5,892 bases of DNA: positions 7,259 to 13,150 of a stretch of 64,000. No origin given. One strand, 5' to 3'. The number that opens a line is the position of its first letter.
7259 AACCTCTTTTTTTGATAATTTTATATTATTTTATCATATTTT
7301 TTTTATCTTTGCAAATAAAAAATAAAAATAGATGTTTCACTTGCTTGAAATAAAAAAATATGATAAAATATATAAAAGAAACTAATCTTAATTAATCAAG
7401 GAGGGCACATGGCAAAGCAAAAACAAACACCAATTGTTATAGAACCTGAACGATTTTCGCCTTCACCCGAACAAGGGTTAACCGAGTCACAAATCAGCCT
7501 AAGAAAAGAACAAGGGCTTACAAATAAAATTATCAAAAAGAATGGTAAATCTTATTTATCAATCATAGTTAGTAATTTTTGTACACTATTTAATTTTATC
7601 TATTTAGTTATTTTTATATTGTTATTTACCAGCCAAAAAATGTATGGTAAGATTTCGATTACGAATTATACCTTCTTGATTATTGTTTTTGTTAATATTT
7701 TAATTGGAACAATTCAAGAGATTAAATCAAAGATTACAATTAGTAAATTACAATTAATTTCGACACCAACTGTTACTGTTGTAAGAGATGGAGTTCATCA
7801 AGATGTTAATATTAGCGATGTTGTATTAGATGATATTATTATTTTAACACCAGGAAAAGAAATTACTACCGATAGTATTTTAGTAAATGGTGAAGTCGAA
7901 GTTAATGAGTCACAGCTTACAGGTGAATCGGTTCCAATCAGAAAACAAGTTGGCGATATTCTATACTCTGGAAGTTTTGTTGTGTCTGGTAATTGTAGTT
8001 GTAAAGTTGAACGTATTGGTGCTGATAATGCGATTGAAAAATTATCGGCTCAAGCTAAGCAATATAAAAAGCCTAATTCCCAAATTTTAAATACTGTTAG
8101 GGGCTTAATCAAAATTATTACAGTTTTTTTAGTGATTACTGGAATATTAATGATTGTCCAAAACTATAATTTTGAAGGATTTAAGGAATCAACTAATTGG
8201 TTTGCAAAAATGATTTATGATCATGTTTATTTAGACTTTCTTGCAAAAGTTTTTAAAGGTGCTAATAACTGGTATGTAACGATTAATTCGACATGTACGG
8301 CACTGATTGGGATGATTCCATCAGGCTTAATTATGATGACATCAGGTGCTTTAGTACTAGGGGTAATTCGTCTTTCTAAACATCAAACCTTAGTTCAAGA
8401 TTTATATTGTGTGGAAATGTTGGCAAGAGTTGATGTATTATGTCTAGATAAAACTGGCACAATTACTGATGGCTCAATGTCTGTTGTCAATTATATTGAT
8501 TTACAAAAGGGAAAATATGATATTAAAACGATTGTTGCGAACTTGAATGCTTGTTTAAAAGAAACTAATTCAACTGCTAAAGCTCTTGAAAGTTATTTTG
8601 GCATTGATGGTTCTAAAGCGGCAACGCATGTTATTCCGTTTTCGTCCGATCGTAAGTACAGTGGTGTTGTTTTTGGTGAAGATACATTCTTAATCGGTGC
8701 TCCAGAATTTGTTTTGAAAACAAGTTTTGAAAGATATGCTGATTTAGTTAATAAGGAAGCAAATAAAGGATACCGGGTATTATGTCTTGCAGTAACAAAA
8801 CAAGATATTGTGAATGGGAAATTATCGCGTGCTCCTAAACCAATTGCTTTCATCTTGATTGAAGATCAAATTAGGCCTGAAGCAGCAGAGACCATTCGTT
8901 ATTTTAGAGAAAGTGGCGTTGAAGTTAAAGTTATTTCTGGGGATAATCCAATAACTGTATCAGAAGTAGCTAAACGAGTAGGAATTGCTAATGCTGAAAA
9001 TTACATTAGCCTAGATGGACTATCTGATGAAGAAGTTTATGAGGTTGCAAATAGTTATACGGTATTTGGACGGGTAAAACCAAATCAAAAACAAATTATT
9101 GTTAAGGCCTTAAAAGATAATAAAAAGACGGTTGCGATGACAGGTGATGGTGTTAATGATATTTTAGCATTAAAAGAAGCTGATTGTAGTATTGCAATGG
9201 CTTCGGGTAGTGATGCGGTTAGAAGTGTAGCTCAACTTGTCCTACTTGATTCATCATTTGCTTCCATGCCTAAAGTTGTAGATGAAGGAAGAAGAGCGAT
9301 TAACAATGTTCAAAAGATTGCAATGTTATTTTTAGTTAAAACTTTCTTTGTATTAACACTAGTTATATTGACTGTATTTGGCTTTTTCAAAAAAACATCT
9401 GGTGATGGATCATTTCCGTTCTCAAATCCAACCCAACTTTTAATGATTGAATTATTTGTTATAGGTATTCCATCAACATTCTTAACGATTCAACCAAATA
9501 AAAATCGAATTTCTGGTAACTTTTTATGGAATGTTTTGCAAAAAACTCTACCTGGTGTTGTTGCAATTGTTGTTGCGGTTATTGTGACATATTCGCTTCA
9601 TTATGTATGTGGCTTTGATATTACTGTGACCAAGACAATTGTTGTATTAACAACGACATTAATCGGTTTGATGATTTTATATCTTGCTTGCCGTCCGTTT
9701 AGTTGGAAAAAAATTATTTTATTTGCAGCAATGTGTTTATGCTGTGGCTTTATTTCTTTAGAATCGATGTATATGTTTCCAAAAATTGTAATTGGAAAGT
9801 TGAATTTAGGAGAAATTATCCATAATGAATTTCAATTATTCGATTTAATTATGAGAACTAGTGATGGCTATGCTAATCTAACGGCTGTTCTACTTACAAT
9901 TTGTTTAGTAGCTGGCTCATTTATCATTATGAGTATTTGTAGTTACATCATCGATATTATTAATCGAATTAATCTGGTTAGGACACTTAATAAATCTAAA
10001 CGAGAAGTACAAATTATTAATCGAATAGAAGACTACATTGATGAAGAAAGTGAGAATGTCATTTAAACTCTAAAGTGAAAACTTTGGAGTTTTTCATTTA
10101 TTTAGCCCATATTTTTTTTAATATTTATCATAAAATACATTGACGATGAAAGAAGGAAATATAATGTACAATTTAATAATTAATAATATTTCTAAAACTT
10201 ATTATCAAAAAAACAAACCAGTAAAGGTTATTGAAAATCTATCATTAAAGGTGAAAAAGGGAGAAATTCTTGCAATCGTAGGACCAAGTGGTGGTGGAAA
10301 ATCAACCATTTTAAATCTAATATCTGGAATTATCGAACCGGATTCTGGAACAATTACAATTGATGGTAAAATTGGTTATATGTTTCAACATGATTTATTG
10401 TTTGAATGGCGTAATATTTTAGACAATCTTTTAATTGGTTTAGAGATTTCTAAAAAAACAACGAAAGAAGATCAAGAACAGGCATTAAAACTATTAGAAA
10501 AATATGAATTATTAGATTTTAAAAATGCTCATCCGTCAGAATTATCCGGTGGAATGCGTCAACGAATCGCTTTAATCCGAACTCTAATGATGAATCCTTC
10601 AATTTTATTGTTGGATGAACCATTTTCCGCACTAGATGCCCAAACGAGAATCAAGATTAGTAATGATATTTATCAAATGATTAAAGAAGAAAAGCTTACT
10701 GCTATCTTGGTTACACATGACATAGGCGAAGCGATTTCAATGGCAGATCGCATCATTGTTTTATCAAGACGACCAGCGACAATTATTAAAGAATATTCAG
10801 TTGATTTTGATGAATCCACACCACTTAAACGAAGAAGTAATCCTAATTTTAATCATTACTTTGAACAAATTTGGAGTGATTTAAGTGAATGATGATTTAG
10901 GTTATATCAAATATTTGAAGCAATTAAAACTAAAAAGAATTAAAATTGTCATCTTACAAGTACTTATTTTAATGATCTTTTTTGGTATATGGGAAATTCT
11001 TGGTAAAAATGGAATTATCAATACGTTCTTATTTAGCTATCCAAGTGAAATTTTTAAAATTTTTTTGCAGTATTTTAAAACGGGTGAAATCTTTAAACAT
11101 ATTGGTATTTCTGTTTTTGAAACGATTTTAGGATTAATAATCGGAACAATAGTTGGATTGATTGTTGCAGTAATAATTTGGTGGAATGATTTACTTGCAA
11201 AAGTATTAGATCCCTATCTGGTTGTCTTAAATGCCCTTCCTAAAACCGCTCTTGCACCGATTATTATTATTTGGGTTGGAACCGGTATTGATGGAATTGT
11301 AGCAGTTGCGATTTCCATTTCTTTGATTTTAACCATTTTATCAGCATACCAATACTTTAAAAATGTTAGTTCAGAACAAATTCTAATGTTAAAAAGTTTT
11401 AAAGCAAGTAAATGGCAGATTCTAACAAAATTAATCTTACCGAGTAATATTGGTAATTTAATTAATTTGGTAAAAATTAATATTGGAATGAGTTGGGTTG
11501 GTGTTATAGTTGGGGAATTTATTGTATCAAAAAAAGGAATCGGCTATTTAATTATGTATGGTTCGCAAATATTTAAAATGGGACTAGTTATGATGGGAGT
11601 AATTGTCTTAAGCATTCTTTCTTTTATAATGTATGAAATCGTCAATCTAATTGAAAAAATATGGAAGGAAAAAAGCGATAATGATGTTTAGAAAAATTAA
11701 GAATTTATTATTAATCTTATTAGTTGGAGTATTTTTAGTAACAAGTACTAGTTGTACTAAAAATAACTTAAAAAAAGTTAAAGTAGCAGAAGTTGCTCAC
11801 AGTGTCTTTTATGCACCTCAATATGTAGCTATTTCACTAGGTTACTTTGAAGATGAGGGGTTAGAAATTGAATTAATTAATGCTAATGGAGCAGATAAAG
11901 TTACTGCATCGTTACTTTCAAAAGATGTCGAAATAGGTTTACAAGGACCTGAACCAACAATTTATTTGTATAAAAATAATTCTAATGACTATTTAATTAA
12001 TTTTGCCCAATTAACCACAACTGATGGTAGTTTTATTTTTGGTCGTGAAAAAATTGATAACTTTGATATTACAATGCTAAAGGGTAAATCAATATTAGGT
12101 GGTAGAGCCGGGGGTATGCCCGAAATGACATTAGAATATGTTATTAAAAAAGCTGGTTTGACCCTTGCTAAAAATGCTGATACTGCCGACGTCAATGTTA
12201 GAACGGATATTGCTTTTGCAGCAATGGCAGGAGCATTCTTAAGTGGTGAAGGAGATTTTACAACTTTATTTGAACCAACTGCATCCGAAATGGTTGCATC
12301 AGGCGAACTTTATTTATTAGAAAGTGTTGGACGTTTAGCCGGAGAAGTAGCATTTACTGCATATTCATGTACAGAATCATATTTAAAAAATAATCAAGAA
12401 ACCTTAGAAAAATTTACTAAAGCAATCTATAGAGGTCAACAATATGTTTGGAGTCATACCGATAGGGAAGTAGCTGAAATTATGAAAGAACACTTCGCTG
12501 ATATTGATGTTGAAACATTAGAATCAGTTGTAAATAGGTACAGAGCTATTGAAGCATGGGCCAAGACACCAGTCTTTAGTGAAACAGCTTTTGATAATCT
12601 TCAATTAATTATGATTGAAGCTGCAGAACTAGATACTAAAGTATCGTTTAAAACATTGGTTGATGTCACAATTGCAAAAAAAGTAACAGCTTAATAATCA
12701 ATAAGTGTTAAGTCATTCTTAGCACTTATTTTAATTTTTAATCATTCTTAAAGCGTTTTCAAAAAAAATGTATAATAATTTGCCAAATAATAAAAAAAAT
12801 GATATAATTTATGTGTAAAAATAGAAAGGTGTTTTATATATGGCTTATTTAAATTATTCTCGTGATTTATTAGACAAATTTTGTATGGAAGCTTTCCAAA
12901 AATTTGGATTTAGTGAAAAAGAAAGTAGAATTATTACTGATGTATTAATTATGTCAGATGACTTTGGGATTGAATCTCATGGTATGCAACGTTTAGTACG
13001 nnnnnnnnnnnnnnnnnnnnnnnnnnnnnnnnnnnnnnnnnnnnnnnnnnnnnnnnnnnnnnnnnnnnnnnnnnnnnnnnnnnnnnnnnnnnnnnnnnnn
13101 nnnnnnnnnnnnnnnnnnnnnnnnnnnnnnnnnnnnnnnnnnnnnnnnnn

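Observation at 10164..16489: SsuABC-type importer, Ldh_2 dehydrogenase, NAD-malic enzyme and a stand-alone LarA homolog: putative D-malate or hydroxy-acid racemisation pathway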

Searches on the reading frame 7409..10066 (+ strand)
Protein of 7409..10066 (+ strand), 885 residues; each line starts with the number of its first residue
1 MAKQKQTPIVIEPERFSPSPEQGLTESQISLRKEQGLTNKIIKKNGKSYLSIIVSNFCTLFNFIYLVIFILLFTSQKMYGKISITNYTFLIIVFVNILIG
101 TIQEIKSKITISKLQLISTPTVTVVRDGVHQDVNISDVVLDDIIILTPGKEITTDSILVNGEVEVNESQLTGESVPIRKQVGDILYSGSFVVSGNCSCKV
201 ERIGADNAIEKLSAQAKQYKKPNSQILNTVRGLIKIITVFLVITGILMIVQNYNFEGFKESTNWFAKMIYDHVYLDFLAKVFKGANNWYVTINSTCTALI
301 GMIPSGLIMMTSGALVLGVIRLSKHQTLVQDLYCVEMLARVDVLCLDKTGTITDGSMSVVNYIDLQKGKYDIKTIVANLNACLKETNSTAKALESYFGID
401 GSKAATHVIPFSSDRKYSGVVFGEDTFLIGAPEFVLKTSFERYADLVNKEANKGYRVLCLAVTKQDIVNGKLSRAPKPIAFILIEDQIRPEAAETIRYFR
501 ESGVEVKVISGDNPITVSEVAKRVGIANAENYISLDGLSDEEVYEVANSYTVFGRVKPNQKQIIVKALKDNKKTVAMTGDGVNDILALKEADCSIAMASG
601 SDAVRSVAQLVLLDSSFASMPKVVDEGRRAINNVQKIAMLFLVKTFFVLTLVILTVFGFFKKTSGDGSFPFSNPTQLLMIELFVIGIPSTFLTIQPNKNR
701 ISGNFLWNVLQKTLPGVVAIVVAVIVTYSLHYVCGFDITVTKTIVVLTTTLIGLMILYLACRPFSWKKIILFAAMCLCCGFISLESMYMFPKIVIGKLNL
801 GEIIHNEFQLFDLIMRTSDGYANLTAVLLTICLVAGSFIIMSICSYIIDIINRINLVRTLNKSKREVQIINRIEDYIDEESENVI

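Call 4: search_protein_families(library=pfam, proteins=[window:7409-10066:+])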
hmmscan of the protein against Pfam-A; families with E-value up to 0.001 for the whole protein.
window:7409-10066:+ (885 aa): 4 families
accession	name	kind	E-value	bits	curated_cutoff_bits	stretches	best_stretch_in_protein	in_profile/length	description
PF00122.25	E1-E2_ATPase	-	1.8e-35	122.5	28.1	1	119-325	4-181/181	E1-E2 ATPase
PF00702.32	Hydrolase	-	1.5e-23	84.6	26.4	1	341-592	1-191/191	haloacid dehalogenase-like hydrolase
PF08282.18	Hydrolase_3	-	8.4e-09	36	20.9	1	564-613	195-244/255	haloacid dehalogenase-like hydrolase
PF00690.31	Cation_ATPase_N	-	2.6e-05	24.2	20.4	1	15-69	12-66/69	Cation transporter/ATPase, N-terminus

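Call 5: search_protein_families(library=ncbifam, proteins=[window:7409-10066:+])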
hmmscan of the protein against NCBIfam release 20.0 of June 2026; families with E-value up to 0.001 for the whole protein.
window:7409-10066:+ (885 aa): 27 families (the best 25 are shown)
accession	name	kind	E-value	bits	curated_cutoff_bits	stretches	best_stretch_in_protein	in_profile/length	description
TIGR01647.1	ATPase-IIIA_H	equivalog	4.6e-72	243.3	615.5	1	23-734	1-685/755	plasma-membrane proton-efflux P-type ATPase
TIGR01525.1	ATPase-IB_hvy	subfamily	8.7e-72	242.7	346.25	2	81-529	22-428/560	heavy metal translocating P-type ATPase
TIGR01494.1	ATPase_P-type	subfamily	1.1e-70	238.4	62.3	3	281-526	154-365/478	HAD-IC family P-type ATPase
TIGR01522.1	ATPase-IIA2_Ca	equivalog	3.4e-56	190.5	798.3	2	287-763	265-779/854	calcium-transporting P-type ATPase, PMR1-type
TIGR01517.1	ATPase-IIB_Ca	equivalog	1.4e-53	182.3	507.05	1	18-655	50-707/882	calcium-translocating P-type ATPase, PMCA-type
TIGR01523.1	ATPase-IID_K-Na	equivalog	2e-53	181.3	645.05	2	447-694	545-811/997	potassium/sodium efflux P-type ATPase, fungal-type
TIGR01657.1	P-ATPase-V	hypoth_equivalog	1.8e-52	178.1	618.25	4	540-727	770-952/1055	ATP13A2 family polyamine export P-type ATPase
TIGR01524.1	ATPase-IIIB_Mg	equivalog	4.7e-52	176.9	610.75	2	442-638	466-668/867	magnesium-translocating P-type ATPase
TIGR01116.1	ATPase-IIA1_Ca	equivalog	5.8e-51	173.5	703.4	3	399-700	369-662/799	calcium-translocating P-type ATPase, SERCA-type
TIGR01511.1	ATPase-IB1_Cu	subfamily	1.4e-50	172.7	397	4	90-246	50-202/542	copper-translocating P-type ATPase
TIGR01512.1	ATPase-IB2_Cd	subfamily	3e-49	168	313.5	4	542-660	355-469/494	cadmium family heavy metal-translocating P-type ATPase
NF011702.0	PRK15122.1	subfamily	6e-48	163.5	975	3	448-637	509-706/907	magnesium-translocating P-type ATPase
NF008262.1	PRK11033.1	equivalog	3.7e-35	121.6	1005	2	285-652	369-700/731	zinc/cadmium/mercury/lead-transporting ATPase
TIGR01106.1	ATPase-IIC_X-K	subfamily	5.6e-34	117.2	946.1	2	535-646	644-758/997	Na,H/K antiporter P-type ATPase subunit alpha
NF007952.0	PRK10671.1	equivalog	1e-33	116.5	1316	2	293-636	473-780/838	copper-exporting P-type ATPase CopA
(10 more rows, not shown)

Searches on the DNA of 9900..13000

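Call 44: search_rna_families(source=window, start=9900, end=13000, threshold=evalue, max_evalue=1)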
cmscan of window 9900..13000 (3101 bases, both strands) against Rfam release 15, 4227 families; matches with E-value up to 1: 0.
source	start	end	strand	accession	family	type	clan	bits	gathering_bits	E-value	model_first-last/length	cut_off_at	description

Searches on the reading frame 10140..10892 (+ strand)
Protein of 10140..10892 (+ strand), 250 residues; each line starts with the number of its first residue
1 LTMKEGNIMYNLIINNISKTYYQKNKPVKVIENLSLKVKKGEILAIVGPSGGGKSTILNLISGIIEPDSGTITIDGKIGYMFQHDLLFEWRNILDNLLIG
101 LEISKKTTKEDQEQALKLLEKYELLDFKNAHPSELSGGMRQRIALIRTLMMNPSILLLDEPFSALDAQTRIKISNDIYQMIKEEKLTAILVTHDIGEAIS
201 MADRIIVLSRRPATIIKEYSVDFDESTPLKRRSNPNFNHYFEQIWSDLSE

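Call 4: search_protein_families(library=pfam, proteins=[window:10140-10892:+])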
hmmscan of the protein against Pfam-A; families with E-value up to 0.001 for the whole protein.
window:10140-10892:+ (250 aa): 5 families
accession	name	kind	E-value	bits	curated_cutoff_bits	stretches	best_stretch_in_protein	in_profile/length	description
PF00005.33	ABC_tran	-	6.6e-33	114.7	25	1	32-162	2-136/137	ABC transporter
PF13304.12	AAA_21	-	1.4e-07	32.4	27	1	132-195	235-300/304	AAA domain, putative AbiEii toxin, Type IV TA system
PF09818.15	ABC_ATPase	-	1.5e-05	24.6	23.2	0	139-235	162-273/283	P-loop domain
PF03193.22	RsgA_GTPase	-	0.00021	21.6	30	1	22-70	88-135/174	RsgA GTPase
PF02463.25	SMC_N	-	0.00033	20.6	40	0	116-207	118-210/220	RecF/RecN/SMC N terminal domain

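Call 5: search_protein_families(library=ncbifam, proteins=[window:10140-10892:+])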
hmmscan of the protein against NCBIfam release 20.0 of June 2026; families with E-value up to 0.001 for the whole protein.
window:10140-10892:+ (250 aa): 189 families (the best 25 are shown)
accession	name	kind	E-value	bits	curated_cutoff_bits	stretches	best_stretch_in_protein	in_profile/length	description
NF040729.1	ABC_ATP_SaoA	equivalog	3e-55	187.3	360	1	12-244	2-239/248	ABC transporter ATP-binding protein SaoA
TIGR00968.1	3a0106s01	subfamily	3.9e-52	177.1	342.75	1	13-210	2-206/237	sulfate ABC transporter ATP-binding protein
TIGR03265.1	PhnT2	equivalog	1.9e-50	172.1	457.7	1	12-209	5-209/353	putative 2-aminoethylphosphonate ABC transporter ATP-binding protein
NF008421.0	PRK11248.1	equivalog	6.5e-49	166.7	357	1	17-225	7-219/255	taurine ABC transporter ATP-binding subunit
TIGR01186.1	proV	subfamily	2.6e-47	161.7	326.6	1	29-209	7-204/363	betaine/proline/choline family ABC transporter ATP-binding protein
NF006987.0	PRK09452.1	equivalog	1.9e-46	158.4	482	1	13-209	19-222/378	spermidine/putrescine ABC transporter ATP-binding protein PotA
TIGR01184.1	ntrCD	subfamily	4.3e-46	157.4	291.8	1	31-232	1-211/230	nitrate ABC transporter ATP-binding protein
NF043075.1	MMSYN1_0197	equivalog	4.5e-46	157.4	550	1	13-209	4-207/341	spermidine/putrescine ABC transporter ATP-binding protein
NF008105.0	PRK10851.1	equivalog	1.3e-45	155.7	502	1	13-210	4-212/362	sulfate/thiosulfate ABC transporter ATP-binding protein CysA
NF008420.0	PRK11247.1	equivalog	3.1e-45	154.4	395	1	11-209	12-208/257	aliphatic sulfonates ABC transporter ATP-binding protein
NF040840.2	tungstate_WtpC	equivalog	1.1e-44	153.2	440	1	14-210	4-206/347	tungstate ABC transporter ATP-binding protein WtpC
NF040933.2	ABC_arch_GlcV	equivalog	2.3e-44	151.7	450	1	12-210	3-217/357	glucose ABC transporter ATP-binding protein GlcV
TIGR02211.1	LolD_lipo_ex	equivalog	3.7e-43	147.6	307.75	2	77-201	84-208/221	lipoprotein-releasing ABC transporter ATP-binding protein LolD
NF008653.0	PRK11650.1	subfamily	7.4e-43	146.9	432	1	9-210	1-210/357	sn-glycerol-3-phosphate ABC transporter ATP-binding protein UgpC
TIGR01277.1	thiQ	equivalog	4e-42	144.2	245.05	1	33-210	16-204/213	thiamine ABC transporter ATP-binding protein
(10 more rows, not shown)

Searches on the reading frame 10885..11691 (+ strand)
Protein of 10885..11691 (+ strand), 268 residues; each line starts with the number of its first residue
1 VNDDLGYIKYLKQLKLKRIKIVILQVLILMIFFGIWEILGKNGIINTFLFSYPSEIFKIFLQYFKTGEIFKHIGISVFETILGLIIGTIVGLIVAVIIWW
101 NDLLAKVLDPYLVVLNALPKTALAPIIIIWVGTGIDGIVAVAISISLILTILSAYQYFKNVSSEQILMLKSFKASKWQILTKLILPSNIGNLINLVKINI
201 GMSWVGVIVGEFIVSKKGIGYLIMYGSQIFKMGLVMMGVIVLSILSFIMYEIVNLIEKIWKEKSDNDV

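Call 4: search_protein_families(library=pfam, proteins=[window:10885-11691:+])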
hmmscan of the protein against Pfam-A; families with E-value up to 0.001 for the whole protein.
window:10885-11691:+ (268 aa): 1 family
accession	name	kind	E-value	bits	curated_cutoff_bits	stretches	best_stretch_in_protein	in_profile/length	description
PF00528.27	BPD_transp_1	-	4.8e-22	79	26.4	1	87-258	1-180/184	Binding-protein-dependent transport system inner membrane component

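Call 5: search_protein_families(library=ncbifam, proteins=[window:10885-11691:+])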
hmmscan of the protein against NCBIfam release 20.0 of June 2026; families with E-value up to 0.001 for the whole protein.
window:10885-11691:+ (268 aa): 7 families
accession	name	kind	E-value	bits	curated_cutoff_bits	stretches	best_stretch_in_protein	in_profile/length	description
NF040733.1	ABC_perm_U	equivalog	2.2e-25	89.6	295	1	17-259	3-244/251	ABC transporter permease subunit SaoP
NF008470.0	PRK11365.1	equivalog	6.3e-24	84.8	347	1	22-261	15-250/263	aliphatic sulfonate ABC transporter permease SsuC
NF007545.0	PRK10160.1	equivalog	5.7e-20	71.9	342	1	17-249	19-256/275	taurine ABC transporter permease TauC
TIGR01183.1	ntrB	equivalog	5.5e-12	45.8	209.05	1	69-254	15-200/202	nitrate ABC transporter permease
NF008196.0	PRK10952.1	equivalog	3.6e-06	26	439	1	83-256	156-328/356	glycine betaine/L-proline ABC transporter permease ProW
TIGR01097.1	PhnE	equivalog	5.9e-06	25.9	216.7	1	25-249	9-240/252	phosphonate ABC transporter, permease protein PhnE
NF011662.0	PRK15082.1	equivalog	6.9e-06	25.6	484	1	76-207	107-236/303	glutathione ABC transporter permease GsiD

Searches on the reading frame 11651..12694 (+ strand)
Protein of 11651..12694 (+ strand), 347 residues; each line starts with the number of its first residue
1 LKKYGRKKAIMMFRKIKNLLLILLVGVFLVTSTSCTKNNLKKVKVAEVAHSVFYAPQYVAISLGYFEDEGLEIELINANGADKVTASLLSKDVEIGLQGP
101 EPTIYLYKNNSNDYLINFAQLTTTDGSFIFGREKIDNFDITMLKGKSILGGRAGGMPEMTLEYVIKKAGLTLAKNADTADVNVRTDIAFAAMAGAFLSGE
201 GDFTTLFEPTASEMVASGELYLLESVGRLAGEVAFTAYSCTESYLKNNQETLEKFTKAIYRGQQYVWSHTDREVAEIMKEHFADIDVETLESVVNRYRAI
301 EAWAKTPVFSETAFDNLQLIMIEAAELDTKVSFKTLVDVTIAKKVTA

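Call 4: search_protein_families(library=pfam, proteins=[window:11651-12694:+])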
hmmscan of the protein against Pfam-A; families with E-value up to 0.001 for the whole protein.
window:11651-12694:+ (347 aa): 2 families
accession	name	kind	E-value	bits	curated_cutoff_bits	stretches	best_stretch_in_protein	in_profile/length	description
PF09084.16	NMT1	-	5.6e-17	62.8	20.5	1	55-270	5-213/216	NMT1/THI5 like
PF13379.11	NMT1_2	-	1.1e-11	45.5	24.7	1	52-276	16-249/252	NMT1-like family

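Call 5: search_protein_families(library=ncbifam, proteins=[window:11651-12694:+])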
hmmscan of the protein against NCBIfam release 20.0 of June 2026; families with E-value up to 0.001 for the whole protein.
window:11651-12694:+ (347 aa): 1 family
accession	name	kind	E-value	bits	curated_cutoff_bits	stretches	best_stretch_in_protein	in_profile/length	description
TIGR01728.1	SsuA_fam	subfamily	4.8e-11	42.4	163.5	1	57-340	14-287/290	aliphatic sulfonate ABC transporter substrate-binding protein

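Call 43: search_solved_structures(query=window:11681-12694:+, max_evalue=0.01)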
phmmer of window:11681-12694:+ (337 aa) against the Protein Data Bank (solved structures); distinct sequences matched with E-value up to 0.01: 6.
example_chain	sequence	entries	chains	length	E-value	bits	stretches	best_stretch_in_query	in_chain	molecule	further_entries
4nmy_A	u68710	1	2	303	2.1e-06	30.2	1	41-280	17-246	ABC-type transport system, extracellular solute-binding protein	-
3qsl_A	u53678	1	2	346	1.3e-05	27.6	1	31-273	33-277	Putative exported protein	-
4h65_A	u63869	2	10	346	3.7e-05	26.2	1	42-258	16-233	Pyrimidine precursor biosynthesis enzyme THI5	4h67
4h6d_F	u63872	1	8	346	7e-05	25.2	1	42-258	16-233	Pyrimidine precursor biosynthesis enzyme THI5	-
4esx_A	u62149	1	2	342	0.00012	24.5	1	42-265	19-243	Pyrimidine biosynthesis enzyme THI13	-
4esw_A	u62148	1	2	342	0.00013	24.4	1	42-265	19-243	Pyrimidine biosynthesis enzyme THI13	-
